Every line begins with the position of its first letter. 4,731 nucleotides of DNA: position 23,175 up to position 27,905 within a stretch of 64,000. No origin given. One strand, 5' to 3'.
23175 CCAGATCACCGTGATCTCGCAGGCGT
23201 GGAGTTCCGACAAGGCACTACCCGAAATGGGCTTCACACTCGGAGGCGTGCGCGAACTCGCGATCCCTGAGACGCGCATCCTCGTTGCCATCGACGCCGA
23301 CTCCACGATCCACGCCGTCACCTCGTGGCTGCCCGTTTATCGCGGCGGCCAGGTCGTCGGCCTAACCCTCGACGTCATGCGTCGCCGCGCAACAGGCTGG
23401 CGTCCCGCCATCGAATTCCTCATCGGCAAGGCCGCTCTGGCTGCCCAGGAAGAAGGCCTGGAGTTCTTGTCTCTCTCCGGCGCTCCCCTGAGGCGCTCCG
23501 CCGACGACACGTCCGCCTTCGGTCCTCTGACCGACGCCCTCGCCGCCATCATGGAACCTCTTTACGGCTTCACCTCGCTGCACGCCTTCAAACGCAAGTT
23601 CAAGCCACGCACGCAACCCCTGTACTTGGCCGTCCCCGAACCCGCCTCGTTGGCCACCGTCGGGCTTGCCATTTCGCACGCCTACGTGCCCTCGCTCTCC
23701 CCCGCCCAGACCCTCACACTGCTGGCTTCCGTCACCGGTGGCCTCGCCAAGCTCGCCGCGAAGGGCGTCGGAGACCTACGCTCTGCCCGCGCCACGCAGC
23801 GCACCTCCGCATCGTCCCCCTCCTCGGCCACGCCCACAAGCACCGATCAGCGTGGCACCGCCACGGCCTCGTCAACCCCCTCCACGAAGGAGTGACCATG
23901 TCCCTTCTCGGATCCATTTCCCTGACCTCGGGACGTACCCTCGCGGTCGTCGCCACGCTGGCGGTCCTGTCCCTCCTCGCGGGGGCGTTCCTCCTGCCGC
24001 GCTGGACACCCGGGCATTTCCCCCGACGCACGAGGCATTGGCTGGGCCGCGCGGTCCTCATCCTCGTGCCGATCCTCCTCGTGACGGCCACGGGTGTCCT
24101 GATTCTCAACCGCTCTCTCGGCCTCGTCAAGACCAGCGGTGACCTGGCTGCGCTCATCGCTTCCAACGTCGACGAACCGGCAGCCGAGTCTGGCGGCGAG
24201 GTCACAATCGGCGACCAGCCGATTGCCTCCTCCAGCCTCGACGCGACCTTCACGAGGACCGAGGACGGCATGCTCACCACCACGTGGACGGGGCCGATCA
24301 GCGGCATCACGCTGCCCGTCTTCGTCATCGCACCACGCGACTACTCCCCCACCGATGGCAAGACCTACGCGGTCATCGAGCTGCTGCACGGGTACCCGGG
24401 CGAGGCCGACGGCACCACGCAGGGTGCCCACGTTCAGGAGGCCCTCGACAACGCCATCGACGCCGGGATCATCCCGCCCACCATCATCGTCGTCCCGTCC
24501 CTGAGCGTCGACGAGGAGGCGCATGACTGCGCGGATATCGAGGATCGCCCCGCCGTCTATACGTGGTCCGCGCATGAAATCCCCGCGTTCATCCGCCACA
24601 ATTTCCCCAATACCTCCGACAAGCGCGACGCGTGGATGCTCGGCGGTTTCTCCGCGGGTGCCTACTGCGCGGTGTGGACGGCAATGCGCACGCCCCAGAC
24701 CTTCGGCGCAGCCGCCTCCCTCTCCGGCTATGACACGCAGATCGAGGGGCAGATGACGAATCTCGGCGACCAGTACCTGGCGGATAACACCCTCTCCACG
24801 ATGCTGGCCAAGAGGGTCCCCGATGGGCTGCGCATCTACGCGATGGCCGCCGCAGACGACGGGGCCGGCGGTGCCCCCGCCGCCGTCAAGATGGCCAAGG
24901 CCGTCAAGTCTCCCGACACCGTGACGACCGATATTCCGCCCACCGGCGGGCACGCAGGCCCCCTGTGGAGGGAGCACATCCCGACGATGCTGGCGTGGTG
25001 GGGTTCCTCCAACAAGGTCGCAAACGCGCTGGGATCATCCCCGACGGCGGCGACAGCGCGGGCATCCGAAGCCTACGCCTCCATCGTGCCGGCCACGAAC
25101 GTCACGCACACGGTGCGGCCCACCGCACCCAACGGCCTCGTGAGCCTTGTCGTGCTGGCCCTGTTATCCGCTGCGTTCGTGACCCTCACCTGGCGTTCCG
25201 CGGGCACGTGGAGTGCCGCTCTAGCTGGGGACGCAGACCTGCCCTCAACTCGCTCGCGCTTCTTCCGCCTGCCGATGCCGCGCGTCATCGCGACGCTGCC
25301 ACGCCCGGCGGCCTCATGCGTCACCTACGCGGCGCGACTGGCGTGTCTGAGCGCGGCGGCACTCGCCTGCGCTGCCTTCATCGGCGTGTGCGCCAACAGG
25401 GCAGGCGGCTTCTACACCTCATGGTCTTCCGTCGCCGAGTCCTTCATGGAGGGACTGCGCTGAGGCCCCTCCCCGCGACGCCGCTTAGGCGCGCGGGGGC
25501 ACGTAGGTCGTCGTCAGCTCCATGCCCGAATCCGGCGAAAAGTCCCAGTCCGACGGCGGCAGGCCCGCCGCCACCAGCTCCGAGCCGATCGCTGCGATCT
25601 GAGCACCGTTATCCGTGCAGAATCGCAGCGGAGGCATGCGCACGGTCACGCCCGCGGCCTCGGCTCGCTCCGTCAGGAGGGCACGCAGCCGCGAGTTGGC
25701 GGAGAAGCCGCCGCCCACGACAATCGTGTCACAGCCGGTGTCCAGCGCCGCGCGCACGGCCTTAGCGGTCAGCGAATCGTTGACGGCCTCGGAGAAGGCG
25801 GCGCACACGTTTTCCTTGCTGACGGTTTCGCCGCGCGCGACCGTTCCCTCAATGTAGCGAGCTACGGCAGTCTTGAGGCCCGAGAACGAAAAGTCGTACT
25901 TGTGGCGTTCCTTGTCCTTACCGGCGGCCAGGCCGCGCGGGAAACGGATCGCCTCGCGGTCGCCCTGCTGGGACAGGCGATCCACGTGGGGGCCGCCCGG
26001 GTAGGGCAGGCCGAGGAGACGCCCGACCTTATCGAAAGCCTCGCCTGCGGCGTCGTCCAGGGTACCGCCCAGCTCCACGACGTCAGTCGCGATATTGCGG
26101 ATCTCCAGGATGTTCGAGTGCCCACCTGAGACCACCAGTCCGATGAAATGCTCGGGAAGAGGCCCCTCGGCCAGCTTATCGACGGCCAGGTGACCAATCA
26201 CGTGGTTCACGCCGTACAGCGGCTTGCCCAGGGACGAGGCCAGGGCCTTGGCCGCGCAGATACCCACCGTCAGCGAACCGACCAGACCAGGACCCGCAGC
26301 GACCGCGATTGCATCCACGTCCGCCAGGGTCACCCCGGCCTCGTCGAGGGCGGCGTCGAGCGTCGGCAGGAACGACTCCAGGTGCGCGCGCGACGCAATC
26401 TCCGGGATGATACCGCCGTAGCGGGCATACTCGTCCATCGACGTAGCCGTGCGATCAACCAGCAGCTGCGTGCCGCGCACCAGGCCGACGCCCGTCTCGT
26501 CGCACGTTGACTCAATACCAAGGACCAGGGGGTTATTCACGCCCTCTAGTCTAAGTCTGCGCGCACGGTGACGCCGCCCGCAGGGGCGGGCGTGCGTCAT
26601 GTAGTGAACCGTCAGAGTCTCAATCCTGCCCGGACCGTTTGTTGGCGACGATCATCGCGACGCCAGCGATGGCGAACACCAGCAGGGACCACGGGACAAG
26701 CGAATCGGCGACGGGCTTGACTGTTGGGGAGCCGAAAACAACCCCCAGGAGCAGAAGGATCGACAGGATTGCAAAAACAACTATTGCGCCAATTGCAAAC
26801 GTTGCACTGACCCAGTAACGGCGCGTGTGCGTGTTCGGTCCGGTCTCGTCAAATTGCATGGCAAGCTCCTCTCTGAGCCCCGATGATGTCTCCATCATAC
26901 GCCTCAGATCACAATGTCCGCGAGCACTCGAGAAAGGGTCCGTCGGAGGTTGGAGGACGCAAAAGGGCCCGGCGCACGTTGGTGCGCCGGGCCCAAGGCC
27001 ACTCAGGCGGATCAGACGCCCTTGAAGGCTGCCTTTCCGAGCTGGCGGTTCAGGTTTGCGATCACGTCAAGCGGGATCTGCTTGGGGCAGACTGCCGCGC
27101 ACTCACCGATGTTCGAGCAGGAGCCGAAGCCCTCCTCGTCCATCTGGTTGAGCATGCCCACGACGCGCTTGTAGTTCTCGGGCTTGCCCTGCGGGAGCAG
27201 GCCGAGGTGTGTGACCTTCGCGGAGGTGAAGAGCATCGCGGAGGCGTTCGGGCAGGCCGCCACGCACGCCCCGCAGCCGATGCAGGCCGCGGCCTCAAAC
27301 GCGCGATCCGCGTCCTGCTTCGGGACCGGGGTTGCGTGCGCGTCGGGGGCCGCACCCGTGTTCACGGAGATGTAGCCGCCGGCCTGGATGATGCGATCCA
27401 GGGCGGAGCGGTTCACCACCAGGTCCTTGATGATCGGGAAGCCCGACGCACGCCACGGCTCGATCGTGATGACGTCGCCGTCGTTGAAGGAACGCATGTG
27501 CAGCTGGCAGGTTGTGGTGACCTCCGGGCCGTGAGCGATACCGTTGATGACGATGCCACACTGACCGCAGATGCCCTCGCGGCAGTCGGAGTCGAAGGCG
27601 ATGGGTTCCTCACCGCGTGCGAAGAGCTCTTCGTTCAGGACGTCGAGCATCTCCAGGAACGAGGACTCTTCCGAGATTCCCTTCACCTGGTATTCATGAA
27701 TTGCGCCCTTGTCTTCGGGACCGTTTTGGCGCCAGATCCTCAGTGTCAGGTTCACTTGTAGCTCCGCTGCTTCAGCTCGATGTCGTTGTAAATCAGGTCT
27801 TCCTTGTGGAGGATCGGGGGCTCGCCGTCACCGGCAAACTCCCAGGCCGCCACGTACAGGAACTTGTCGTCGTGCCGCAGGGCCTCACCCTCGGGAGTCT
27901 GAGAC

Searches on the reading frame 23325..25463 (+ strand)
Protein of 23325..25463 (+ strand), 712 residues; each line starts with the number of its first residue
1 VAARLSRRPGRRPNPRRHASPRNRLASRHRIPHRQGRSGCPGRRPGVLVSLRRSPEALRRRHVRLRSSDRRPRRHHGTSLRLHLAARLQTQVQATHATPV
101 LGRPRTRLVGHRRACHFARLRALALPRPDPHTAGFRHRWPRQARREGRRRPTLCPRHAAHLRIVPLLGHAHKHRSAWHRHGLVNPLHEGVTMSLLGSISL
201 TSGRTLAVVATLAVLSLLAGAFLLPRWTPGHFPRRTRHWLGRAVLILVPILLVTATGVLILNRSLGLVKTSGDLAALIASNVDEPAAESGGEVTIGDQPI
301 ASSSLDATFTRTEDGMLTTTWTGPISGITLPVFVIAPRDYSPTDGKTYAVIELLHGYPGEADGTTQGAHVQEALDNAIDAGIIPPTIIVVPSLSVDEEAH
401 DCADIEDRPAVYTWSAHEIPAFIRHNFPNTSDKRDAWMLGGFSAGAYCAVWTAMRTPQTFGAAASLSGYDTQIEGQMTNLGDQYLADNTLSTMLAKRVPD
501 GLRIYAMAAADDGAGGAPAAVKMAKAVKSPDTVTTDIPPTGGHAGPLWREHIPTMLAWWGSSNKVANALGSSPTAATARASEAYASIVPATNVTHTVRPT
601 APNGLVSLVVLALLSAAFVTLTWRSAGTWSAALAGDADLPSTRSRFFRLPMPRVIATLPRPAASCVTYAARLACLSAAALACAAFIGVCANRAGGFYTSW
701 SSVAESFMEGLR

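Call 50: search_protein_families(library=pfam, proteins=[window:23325-25463:+], max_evalue=0.0001)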
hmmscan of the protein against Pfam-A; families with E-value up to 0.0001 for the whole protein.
window:23325-25463:+ (712 aa): 1 family
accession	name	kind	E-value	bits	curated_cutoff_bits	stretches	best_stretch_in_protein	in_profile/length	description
PF00756.26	Esterase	-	3e-16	60.4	22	1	331-525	9-207/251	Putative esterase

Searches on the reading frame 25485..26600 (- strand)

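Call 50: search_protein_families(library=pfam, proteins=[window:25485-26600:-], max_evalue=0.0001)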
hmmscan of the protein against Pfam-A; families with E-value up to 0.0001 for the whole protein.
window:25485-26600:- (371 aa): 2 families
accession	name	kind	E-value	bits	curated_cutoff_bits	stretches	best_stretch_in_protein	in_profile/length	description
PF00814.31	TsaD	-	3e-84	283.3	24.8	1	47-336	3-263/264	tRNA N6-adenosine threonylcarbamoyltransferase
PF22521.2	HypF_C_2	-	5.8e-08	33.2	27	1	227-332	128-236/241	Carbamoyltransferase, Kae1-like Domain, second subdomain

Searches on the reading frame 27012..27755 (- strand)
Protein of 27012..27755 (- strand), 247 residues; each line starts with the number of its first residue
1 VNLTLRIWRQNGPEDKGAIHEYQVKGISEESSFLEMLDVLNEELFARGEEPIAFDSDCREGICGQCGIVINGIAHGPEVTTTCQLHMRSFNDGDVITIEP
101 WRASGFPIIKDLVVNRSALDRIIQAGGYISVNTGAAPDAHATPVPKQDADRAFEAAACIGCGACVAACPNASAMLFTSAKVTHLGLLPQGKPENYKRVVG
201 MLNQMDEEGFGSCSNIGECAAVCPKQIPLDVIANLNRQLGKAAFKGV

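Call 50: search_protein_families(library=pfam, proteins=[window:27012-27755:-], max_evalue=0.0001)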
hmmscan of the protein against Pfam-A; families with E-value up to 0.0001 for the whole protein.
window:27012-27755:- (247 aa): 10 families
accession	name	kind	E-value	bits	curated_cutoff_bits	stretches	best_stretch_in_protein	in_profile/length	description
PF13085.11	Fer2_3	-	1.5e-24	86.5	27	1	4-119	1-105/107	2Fe-2S iron-sulfur cluster binding domain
PF13183.11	Fer4_8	-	9.4e-10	39.3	27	1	155-227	2-68/68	4Fe-4S dicluster domain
PF12838.12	Fer4_7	-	4.9e-09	37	27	1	158-227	2-52/52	4Fe-4S dicluster domain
PF13237.11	Fer4_10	-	1.3e-07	31.9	25.5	1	154-224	5-53/53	4Fe-4S dicluster domain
PF13187.11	Fer4_9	-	1.7e-07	31.6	27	1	151-170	34-49/52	4Fe-4S dicluster domain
PF13534.11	Fer4_17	-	1.1e-06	29.5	22.2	0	148-170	36-58/61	4Fe-4S dicluster domain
PF12797.12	Fer4_2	-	4.1e-05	23.7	24.5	1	153-169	5-21/22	4Fe-4S binding domain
PF00037.32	Fer4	-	4.7e-05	23.5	21.1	1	157-170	7-20/24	4Fe-4S binding domain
PF13746.11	Fer4_18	-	7.3e-05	23.4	27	0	146-170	49-73/114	4Fe-4S dicluster domain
PF12837.12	Fer4_6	-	7.8e-05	22.9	25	1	153-170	4-21/24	4Fe-4S binding domain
